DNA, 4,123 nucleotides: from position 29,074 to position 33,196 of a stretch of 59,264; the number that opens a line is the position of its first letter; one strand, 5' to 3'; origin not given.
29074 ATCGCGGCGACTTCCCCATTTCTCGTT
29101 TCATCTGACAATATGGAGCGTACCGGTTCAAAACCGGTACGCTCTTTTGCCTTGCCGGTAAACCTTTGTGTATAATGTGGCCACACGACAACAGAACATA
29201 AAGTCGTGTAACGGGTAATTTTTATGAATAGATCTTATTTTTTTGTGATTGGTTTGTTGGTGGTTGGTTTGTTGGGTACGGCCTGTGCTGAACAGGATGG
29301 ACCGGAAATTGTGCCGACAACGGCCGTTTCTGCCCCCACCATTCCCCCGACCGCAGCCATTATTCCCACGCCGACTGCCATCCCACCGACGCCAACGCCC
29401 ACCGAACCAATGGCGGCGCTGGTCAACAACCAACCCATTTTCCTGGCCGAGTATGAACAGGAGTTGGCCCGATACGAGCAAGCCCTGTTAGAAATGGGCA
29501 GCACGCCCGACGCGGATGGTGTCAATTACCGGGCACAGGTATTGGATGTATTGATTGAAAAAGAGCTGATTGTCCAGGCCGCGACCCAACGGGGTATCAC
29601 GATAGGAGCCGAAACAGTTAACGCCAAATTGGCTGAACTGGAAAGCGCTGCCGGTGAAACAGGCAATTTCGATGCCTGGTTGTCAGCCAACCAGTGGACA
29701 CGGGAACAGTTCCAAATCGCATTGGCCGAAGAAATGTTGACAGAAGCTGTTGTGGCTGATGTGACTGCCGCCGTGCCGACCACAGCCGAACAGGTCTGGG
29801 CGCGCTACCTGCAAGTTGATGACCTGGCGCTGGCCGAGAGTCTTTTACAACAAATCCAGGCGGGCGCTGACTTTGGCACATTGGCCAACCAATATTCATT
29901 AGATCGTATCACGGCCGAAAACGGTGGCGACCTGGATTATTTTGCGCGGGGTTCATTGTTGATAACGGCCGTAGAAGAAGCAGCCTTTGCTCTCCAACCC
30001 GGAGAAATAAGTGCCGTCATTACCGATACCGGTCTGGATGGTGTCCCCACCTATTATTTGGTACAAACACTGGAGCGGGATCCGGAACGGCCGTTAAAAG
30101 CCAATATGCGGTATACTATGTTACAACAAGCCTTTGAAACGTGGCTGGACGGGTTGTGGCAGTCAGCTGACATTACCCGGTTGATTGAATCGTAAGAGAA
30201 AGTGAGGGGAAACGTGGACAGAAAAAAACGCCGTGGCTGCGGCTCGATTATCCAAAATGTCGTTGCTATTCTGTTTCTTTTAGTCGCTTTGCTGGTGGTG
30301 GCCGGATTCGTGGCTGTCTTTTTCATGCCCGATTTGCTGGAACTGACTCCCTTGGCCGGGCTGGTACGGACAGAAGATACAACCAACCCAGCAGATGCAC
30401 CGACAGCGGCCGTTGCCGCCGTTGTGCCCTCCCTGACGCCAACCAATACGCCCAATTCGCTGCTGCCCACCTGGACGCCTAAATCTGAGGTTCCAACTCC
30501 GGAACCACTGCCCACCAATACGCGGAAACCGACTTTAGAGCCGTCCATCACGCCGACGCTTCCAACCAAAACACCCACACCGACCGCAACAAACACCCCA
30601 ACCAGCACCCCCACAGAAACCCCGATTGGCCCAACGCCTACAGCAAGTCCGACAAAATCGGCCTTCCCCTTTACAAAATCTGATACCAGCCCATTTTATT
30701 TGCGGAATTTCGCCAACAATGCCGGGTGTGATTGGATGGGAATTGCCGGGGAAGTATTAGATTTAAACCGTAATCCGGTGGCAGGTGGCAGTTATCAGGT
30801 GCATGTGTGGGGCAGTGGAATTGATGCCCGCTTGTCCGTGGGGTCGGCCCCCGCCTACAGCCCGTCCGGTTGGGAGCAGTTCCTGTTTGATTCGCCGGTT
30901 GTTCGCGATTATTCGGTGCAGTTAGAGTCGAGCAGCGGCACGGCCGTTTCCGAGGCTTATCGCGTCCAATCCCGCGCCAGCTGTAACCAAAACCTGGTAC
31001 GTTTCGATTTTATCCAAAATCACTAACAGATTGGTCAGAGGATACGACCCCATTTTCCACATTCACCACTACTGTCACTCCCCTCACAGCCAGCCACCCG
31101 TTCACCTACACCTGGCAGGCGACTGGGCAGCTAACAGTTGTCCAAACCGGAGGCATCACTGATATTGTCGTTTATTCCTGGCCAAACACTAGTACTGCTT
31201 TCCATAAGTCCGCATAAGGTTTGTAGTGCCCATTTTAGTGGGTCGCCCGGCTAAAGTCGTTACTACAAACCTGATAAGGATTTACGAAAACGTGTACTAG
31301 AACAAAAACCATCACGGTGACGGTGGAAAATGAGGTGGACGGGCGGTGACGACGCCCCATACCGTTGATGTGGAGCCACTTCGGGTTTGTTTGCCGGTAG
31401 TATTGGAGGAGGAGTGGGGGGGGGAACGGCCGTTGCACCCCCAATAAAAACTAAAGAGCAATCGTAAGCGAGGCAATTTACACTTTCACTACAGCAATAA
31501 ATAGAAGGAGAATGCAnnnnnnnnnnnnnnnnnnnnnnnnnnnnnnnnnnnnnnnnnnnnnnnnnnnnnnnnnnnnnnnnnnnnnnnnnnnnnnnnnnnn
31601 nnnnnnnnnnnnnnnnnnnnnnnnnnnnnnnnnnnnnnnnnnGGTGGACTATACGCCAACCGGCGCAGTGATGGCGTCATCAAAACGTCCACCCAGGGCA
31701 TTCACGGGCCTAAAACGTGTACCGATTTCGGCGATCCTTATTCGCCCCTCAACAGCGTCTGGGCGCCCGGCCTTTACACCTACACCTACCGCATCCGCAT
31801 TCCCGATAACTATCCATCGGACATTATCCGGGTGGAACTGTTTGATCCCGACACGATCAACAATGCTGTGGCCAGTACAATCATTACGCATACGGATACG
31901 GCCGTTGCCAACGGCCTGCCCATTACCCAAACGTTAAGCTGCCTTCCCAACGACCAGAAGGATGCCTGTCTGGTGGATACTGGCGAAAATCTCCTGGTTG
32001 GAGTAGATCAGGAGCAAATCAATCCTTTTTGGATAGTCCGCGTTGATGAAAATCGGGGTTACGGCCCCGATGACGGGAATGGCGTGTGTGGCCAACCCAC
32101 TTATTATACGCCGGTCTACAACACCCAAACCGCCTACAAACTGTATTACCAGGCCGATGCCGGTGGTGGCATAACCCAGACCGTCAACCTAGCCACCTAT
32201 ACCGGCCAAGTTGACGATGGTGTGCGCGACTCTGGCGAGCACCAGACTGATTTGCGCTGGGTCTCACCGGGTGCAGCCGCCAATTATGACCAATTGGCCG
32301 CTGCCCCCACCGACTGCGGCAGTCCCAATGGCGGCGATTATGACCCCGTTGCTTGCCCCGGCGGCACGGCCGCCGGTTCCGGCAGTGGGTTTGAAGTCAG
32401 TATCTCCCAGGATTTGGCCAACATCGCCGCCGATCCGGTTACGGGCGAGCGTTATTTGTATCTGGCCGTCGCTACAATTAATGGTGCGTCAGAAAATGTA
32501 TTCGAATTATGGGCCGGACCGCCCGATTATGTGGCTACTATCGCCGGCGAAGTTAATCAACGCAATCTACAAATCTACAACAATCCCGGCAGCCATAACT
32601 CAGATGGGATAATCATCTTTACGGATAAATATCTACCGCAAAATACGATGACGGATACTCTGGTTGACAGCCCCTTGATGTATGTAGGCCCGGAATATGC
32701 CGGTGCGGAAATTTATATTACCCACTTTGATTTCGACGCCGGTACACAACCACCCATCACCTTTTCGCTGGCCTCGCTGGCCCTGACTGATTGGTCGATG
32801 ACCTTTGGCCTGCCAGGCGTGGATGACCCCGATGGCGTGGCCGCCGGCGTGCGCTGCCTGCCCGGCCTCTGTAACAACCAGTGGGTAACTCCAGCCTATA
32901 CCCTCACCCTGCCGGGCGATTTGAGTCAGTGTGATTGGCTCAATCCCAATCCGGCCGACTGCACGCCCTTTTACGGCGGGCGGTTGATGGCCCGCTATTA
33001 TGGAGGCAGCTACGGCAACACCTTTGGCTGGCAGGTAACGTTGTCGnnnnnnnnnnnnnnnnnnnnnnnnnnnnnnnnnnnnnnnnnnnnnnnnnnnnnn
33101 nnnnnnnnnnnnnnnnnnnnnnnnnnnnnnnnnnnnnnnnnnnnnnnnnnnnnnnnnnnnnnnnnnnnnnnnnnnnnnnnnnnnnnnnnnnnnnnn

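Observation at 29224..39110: Co-directional locus with three tandem paralogs (P1-P3) sharing an uncharacterised 8-cysteine extracellular module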

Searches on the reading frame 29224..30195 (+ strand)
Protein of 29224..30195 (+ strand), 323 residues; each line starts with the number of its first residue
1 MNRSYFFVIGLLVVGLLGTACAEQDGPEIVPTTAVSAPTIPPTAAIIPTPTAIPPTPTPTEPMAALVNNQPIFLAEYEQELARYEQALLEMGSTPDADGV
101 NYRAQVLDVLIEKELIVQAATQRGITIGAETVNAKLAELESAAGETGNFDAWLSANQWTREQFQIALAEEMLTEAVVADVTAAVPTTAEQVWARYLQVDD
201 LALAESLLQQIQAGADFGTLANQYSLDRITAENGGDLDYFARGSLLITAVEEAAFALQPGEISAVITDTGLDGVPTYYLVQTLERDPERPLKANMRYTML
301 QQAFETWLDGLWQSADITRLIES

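Call 3: search_protein_families(library=pfam, proteins=[window:29224-30195:+], max_evalue=1)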
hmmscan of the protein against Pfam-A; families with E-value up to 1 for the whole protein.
window:29224-30195:+ (323 aa): 8 families
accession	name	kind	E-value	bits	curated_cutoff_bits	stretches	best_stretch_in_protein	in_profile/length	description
PF13624.11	SurA_N_3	-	1.9e-14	54.3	27.2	1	64-175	41-160/162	SurA-like N-terminal domain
PF13616.12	Rotamase_3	-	3.4e-14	53.8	22.5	1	202-269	38-105/116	PPIC-type PPIASE domain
PF00639.27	Rotamase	-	3.6e-13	50.7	21.7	1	202-266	20-84/97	PPIC-type PPIASE domain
PF13623.11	SurA_N_2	-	7.4e-10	39.3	28.5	1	61-151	40-138/145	SurA-like N-terminal domain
PF13145.12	Rotamase_2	-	8.8e-06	27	27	1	194-290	26-113/121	PPIC-type PPIASE domain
PF09312.16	SurA_N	-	1.1e-05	26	30.8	1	63-173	4-114/118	SurA N-terminal domain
PF00513.23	Late_protein_L2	-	0.24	10.8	27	1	30-116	89-177/524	Late Protein L2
PF09665.15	RE_Alw26IDE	-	0.28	10.8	23.1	1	256-316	179-237/507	Type II restriction endonuclease (RE_Alw26IDE)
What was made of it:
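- Closest known: PrsA/SurA-type parvulin foldases. Same: The upstream gene 29224-30195 has SurA_N_3 and Rotamase domains and an export signal (call 3).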

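Call 4: search_protein_families(library=ncbifam, proteins=[window:29224-30195:+], max_evalue=1)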
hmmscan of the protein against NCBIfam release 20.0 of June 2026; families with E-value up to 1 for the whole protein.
window:29224-30195:+ (323 aa): 14 families
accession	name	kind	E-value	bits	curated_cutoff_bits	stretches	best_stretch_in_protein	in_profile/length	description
NF003356.0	PRK04405.1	subfamily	1.8e-13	50.2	339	1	116-264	62-219/299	peptidylprolyl isomerase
NF000809.0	PRK00059.1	equivalog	3.2e-12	46.5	303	2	102-192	85-180/336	peptidylprolyl isomerase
NF008054.0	PRK10788.1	equivalog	1.3e-11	43.9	493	2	196-267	276-345/626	peptidylprolyl isomerase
NF002827.0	PRK03002.1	equivalog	4.9e-11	42.2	343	1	188-267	134-212/285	peptidylprolyl isomerase PrsA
NF002824.0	PRK02998.1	subfamily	7.3e-10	38.7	360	1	129-302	71-243/283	peptidylprolyl isomerase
NF002846.0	PRK03095.1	equivalog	3.3e-09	36.6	361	1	129-266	70-207/287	peptidylprolyl isomerase PrsA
NF002361.0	PRK01326.1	equivalog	1.1e-08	34.6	428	1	122-283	71-239/336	peptidylprolyl isomerase PrsA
NF008038.0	PRK10770.1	equivalog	1.6e-07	30.5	394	2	202-239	197-233/431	peptidylprolyl isomerase SurA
TIGR02933.1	nifM_nitrog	equivalog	1.4e-06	28.3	168.2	2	205-267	146-207/256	nitrogen fixation protein NifM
NF011969.0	PRK15441.1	equivalog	1.6e-05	25.2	127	1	193-255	7-67/93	peptidylprolyl isomerase PpiC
NF051879.1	TDE1658_narrow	equivalog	2.4e-05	23.5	340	1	100-139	60-99/342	MOSP complex formation periplasmic protein, TDE1658 family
NF042989.1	AldDh_AldH_Clos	equivalog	0.019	13.8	800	1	87-186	330-426/458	aldehyde dehydrogenase AldH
TIGR02925.1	cis_trans_EpsD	equivalog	0.085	12.5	108.9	1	63-132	28-91/232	EpsD family peptidyl-prolyl cis-trans isomerase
TIGR02986.1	restrict_Alw26I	exception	0.16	11.2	443.85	1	256-316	176-234/425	Alw26I/Eco31I/Esp3I family type II restriction endonuclease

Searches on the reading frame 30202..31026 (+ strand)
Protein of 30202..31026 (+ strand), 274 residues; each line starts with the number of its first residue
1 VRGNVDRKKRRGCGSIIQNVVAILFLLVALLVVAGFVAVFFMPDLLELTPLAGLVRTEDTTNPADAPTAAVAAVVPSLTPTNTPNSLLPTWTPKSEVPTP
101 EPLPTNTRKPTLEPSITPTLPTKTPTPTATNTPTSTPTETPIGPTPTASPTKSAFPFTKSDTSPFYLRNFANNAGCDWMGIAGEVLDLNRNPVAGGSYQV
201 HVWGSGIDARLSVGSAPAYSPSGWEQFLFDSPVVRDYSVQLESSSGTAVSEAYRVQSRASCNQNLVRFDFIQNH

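Call 3: search_protein_families(library=pfam, proteins=[window:30202-31026:+], max_evalue=1)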
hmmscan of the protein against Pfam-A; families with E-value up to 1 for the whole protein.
window:30202-31026:+ (274 aa): 1 family
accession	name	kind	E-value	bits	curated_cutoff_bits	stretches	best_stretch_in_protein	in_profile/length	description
PF13313.11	DUF4082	-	0.07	13.5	28.4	1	194-248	40-97/143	Domain of unknown function (DUF4082)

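Call 4: search_protein_families(library=ncbifam, proteins=[window:30202-31026:+], max_evalue=1)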
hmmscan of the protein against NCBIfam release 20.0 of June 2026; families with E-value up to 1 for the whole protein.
window:30202-31026:+ (274 aa): 3 families
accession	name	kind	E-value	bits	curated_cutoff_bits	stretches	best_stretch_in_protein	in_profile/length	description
NF033761.1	gliding_GltJ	equivalog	0.0057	15.8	450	1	14-150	371-498/671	adventurous gliding motility protein GltJ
NF041620.1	MXAN_5187_fam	hypoth_equivalog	0.048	13.4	200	1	21-169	311-462/601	MXAN_5187 family protein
NF011524.0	PRK14963.1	equivalog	0.31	10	601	1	41-156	487-599/647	DNA polymerase III subunits gamma and tau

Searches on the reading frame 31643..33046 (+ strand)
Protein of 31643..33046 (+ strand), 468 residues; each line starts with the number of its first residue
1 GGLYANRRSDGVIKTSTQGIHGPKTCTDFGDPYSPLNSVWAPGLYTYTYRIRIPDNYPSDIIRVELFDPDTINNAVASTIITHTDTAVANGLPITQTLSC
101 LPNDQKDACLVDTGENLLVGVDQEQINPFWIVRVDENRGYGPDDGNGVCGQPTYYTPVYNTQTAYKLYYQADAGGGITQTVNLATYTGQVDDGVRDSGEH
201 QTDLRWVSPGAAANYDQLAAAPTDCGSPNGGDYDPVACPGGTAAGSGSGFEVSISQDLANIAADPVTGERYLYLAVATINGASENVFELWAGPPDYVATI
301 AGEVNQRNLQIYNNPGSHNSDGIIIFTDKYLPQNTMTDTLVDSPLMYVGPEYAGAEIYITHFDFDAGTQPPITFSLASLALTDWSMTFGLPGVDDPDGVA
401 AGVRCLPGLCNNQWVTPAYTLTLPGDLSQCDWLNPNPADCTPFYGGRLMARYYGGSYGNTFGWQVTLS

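Call 17: search_solved_structures(query=A2, max_evalue=10)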
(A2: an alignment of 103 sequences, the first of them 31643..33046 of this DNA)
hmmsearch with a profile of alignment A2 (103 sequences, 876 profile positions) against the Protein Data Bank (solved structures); distinct sequences matched with E-value up to 10: 0.

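Call 24: predict_structure(alignment_id=A2)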
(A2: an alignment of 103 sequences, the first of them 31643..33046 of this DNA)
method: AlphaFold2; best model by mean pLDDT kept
length: 468 residues; sequences in the alignment: 103
mean_pLDDT: 96.3   pTM: 0.94
mean pLDDT of the five models: 96.3, 95.8, 95.7, 95.4, 95.2
residues with pLDDT >= 90: 451; 70-90: 17; 50-70: 0; < 50: 0
segments of 3 or more residues with pLDDT < 50: none
pLDDT, mean of each block of 10 residues (from residue 1): 93 96 98 98 98 98 98 96 98 98 94 96 94 97 97 98 98 94 98 93 97 97 98 94 97 97 96 98 98 98 98 97 96 95 96 97 93 97 97 98 96 98 95 93 97 90 95
secondary structure, 60 per line:
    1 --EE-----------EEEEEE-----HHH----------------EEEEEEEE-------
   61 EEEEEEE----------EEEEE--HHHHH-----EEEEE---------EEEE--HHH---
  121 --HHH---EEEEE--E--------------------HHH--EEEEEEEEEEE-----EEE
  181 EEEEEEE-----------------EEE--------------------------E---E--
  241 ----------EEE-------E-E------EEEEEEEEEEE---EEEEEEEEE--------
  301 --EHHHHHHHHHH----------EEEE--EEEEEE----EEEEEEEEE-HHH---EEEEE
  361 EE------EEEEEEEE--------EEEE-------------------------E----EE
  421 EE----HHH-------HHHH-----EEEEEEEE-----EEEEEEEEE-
elements in order: E16-21 E46-53 E61-67 E78-82 H85-89 E95-99 E109-112 E129-133 E162-172 E178-187 E205-207 E251-253 E270-280 E284-292 H304-313 E324-327 E330-335 E340-348 E356-362 E369-376 E385-388 E419-422 H437-440 E446-453 E459-467

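Call 27: fold_search(model_id=the predicted structure, library=pdb)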
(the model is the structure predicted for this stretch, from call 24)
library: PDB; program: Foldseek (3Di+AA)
matches with E <= 10: 426; with E <= 0.001: 0
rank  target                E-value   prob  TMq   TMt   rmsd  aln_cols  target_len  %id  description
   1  6qfk_A                5.6e-02  0.08  0.16  0.07  24.3       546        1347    9  EngBF DARPin Fusion 4b G10 (released 2019-11-06)
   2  8k13_A                6.2e-02  0.08  0.12  0.10  19.4       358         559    8  SID1 transmembrane family member 1 (released 2024-07-10)
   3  4xup_A                7.8e-02  0.15  0.14  0.19  18.6       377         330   12  Structure of the N-terminal CBM22-1-CBM22-2 tandem domain from Paenibacillus barcinonensis Xyn10C (released 2015-06-03)
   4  5b4x_C                1.0e-01  0.05  0.14  0.11  24.9       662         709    9  Crystal structure of the ApoER2 ectodomain in complex with the Reelin R56 fragment (released 2017-04-26)
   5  8h2i_bC               1.0e-01  0.04  0.12  0.11  23.1       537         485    8  Near-atomic structure of five-fold averaged PBCV-1 capsid (released 2022-11-16)
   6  7kwb_A                1.4e-01  0.10  0.15  0.17  21.8       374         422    8  Surface glycan-binding protein B from Bacteroides thetaiotaomicron (released 2021-02-17)
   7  8ck1_A                1.5e-01  0.10  0.12  0.08  17.3       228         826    9  Carin 1 bacteriophage tail, connector and tail fibers assembly (released 2023-03-15)
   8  7qx6                  1.8e-01  0.11  0.19  0.15  18.3       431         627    7  mosquitocidal Cry11Aa-E583Q determined at pH 7 from naturally-occurring nanocrystals by Serial femtosecond crystallograp (released 2022-07-27)
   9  3w5m                  2.1e-01  0.01  0.10  0.07  22.9       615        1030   10  Crystal Structure of Streptomyces avermitilis alpha-L-rhamnosidase (released 2013-03-20)
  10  5zi1_A                2.2e-01  0.05  0.14  0.12  20.6       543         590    9  Crystal structure of Bacillus thuringiensis insecticidal crystal protein Cry7Ca1 (wild type) (released 2018-12-26)
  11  8ebb_A                2.4e-01  0.20  0.13  0.30  13.2       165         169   12  Crystal structure of SIX6 from Fusarium oxysporum f. sp. lycopersici (released 2023-06-21)
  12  8xc1_A                2.8e-01  0.04  0.11  0.08  21.6       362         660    7  C. elegans SID1 in complex with dsRNA (released 2024-06-05)
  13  3ugu                  2.8e-01  0.01  0.07  0.08  22.3       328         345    8  Crystal Structure of p44 (Splice Variant of Visual Arrestin) (released 2012-02-08)
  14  3fha_D                2.9e-01  0.33  0.15  0.13   6.7       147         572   11  Structure of endo-beta-N-acetylglucosaminidase A (released 2009-04-28)
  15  7qx5                  2.9e-01  0.08  0.18  0.14  18.6       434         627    7  mosquitocidal Cry11Aa-Y449F determined at pH 7 from naturally-occurring nanocrystals by Serial femtosecond crystallograp (released 2022-07-27)
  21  8ct6_A                3.5e-01  0.09  0.11  0.11  12.6       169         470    8  1F8 mAb in complex with the computationally optimized broadly reactive H1 influenza hemagglutinin P1 (released 2023-04-19)
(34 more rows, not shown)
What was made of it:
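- The weak partial Foldseek matches include domains of glycoside hydrolases and CBMs (call 27).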

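Call 36: find_related_loci(query=A2, collection=genome_contigs, flank=10000)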
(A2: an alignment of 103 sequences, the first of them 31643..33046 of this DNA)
Query A2 (468 aa) in genome_contigs; peptide patterns used: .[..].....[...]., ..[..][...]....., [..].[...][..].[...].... (x = any residue, [..] = any of these).
205 stretches matched a pattern; 171 encode a relative of the query (tblastn E <= 1e-3); the best 80 are kept; 77 distinct loci.
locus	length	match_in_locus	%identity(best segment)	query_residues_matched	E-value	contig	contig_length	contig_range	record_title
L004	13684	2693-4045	51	3-468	4e-154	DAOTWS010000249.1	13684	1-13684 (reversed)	MAG TPA_asm: Anaerolineae bacterium isolate H16_161 k91_325836, whole genome shotgun sequence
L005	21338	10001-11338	49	2-464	2e-153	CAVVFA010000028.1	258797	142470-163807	MAG: uncultured Chloroflexia bacterium isolate MFD04716.bin.2.33 genome assembly, contig: contig_69577, whole genome sho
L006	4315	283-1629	51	2-467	8e-155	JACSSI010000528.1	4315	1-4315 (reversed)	MAG: Anaerolineae bacterium isolate CH7 contig-70_29048, whole genome shotgun sequence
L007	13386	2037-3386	51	1-467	1e-150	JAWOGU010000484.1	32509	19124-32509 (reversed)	MAG: Chloroflexota bacterium isolate CWP4-1.bin.112 k191_942057, whole genome shotgun sequence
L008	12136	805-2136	54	7-466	1e-149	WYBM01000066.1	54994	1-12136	MAG: Ardenticatenaceae bacterium isolate CFX1 k127_519287, whole genome shotgun sequence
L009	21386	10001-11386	52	2-467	5e-149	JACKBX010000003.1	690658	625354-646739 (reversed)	MAG: Ardenticatenaceae bacterium isolate HK-STAS-CHLO-32 HK-STAS-CHLO-32_3, whole genome shotgun sequence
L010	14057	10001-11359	51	3-468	1e-148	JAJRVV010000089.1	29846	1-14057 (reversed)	MAG: Chloroflexota bacterium isolate Dive96_bin10.74 k141_1801852, whole genome shotgun sequence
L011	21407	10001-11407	49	3-468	4e-147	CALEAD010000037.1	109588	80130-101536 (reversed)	MAG: uncultured Anaerolineae bacterium isolate N1_Bin_METABAT__191_1 genome assembly, contig: c_000002982282, whole geno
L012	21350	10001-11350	50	1-467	7e-147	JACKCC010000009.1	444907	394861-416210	MAG: Ardenticatenaceae bacterium isolate HK-STAS-CHLO-37 HK-STAS-CHLO-37_9, whole genome shotgun sequence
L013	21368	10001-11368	51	2-467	2e-146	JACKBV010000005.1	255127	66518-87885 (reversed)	MAG: Ardenticatenaceae bacterium isolate HK-STAS-CHLO-30 HK-STAS-CHLO-30_5, whole genome shotgun sequence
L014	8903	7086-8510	48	3-468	4e-146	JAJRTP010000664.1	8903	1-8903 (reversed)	MAG: Chloroflexota bacterium isolate Dive96_bin1.73 k141_4858435, whole genome shotgun sequence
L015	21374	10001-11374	51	3-468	2e-145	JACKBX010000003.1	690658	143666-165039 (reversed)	MAG: Ardenticatenaceae bacterium isolate HK-STAS-CHLO-32 HK-STAS-CHLO-32_3, whole genome shotgun sequence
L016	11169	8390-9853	50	3-468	4e-144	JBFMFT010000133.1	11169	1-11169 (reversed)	MAG: Chloroflexota bacterium isolate MAG278 MAG278_133, whole genome shotgun sequence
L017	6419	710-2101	51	2-467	9e-145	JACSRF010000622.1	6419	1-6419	MAG: Anaerolinea sp. isolate CH6 contig-70_17333, whole genome shotgun sequence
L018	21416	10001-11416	49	1-467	3e-143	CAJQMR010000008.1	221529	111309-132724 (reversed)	MAG: uncultured Anaerolineae bacterium isolate 10_20180412_Bin_Bin_103_1 genome assembly, contig: c_000015634619, whole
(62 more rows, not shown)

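Call 59: fold_search(model_id=the predicted structure, library=viral)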
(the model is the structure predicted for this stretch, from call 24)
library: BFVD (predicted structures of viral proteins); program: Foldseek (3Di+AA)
matches with E <= 10: 450; with E <= 0.001: 0
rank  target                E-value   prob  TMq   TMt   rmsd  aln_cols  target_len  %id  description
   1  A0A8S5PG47            4.8e-03  0.21  0.14  0.11  25.0       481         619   10  Tail fiber protein [Siphoviridae sp. ctsxw88]
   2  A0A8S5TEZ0            9.2e-03  0.15  0.14  0.07  27.0       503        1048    8  Collagen triple helix repeat protein [Siphoviridae sp. ct1yA16]
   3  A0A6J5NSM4            1.6e-02  0.10  0.16  0.15  20.4       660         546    8  Uncharacterized protein [uncultured Caudovirales phage]
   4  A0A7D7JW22            2.7e-02  0.04  0.11  0.06  34.9       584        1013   12  (no name in the UniProt tables at hand)
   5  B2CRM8                3.0e-02  0.08  0.14  0.16  27.0       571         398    8  Uncharacterized protein [Betalipothrixvirus uzonense]
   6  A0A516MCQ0            3.1e-02  0.07  0.12  0.09  23.6       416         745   11  (no name in the UniProt tables at hand)
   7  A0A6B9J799            3.7e-02  0.08  0.13  0.09  23.8       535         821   10  Minor tail protein [Arthrobacter phage DrYang]
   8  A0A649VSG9            3.9e-02  0.14  0.16  0.10  24.2       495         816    8  Minor tail protein [Microbacterium phage Jayden]
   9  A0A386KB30            4.1e-02  0.08  0.13  0.11  23.2       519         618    9  Minor tail protein [Arthrobacter phage KBurrousTX]
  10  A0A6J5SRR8            4.4e-02  0.09  0.14  0.19  19.4       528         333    9  Uncharacterized protein [uncultured Caudovirales phage]
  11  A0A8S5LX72            5.8e-02  0.12  0.14  0.09  22.6       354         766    9  Nucleoid-associated protein [Siphoviridae sp. ct3pR10]
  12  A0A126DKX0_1          6.1e-02  0.08  0.15  0.07  40.2       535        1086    8  (no name in the UniProt tables at hand)
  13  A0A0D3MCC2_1          6.1e-02  0.06  0.11  0.07  22.5       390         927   10  Genome polyprotein (Fragment) [Bat picornavirus]
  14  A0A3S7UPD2            6.8e-02  0.15  0.15  0.20  15.7       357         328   10  (no name in the UniProt tables at hand)
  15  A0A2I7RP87            7.6e-02  0.08  0.12  0.14  15.7       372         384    6  (no name in the UniProt tables at hand)
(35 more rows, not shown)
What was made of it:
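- On Known adhesin, CBM or enzyme folds: BFVD: best E 4.8e-3, TM 0.14 (call 59).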
